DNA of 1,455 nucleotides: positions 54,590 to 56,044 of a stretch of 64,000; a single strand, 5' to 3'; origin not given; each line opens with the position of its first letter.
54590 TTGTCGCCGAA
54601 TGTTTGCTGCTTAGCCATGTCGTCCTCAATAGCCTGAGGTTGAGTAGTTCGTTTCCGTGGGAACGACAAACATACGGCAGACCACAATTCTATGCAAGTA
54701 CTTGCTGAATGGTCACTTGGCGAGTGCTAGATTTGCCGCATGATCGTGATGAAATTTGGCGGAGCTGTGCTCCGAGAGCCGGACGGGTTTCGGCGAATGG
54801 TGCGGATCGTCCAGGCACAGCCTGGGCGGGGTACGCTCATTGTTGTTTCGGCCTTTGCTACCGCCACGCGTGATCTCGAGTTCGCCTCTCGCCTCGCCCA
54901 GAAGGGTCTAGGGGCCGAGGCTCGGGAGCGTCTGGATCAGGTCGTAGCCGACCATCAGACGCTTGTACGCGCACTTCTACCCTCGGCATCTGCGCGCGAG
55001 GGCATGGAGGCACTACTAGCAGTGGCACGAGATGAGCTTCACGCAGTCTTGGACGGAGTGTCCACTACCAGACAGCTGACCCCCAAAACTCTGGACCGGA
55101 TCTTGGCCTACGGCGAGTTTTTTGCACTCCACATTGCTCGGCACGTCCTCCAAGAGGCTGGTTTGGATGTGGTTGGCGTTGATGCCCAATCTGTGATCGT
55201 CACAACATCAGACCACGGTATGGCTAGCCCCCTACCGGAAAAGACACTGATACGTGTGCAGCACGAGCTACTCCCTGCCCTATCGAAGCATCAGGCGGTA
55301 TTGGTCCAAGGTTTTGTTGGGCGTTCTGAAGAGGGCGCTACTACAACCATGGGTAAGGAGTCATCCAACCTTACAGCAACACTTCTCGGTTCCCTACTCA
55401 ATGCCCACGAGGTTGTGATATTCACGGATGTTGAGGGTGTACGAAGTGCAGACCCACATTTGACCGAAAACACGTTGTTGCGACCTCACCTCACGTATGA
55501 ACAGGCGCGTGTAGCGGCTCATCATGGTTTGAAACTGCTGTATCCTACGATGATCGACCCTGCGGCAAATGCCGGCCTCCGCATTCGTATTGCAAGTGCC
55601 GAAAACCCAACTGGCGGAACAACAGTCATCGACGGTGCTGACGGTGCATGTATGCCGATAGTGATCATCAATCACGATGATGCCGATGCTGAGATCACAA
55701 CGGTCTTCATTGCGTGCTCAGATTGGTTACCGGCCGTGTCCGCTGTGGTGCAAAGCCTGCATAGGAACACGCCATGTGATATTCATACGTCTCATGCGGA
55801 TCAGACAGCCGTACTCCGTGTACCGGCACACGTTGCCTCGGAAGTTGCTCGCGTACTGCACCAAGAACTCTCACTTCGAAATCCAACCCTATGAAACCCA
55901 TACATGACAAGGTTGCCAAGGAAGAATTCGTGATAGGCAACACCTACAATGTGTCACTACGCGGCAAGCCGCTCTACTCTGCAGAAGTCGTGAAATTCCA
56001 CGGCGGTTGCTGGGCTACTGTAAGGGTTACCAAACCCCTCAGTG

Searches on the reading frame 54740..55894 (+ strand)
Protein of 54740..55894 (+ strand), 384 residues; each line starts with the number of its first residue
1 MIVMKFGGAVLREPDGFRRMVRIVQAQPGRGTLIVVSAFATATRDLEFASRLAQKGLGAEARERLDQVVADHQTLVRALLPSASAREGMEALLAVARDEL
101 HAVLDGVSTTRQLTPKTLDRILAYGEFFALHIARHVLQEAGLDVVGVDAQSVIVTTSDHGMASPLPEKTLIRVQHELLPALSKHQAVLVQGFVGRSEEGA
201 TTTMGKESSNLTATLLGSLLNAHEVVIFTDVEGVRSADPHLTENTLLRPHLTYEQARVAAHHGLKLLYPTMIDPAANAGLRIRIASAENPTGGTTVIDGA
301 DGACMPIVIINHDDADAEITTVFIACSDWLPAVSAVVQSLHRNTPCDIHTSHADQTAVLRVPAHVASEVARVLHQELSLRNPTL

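Call 93: search_protein_families(library=pfam, proteins=[window:54740-55894:+], max_evalue=0.00001)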
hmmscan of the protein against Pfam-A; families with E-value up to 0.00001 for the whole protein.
window:54740-55894:+ (384 aa): 1 family
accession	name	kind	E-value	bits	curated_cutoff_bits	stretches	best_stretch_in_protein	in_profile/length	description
PF00696.33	AA_kinase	-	4e-27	95.9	24.9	1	1-286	2-234/234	Amino acid kinase family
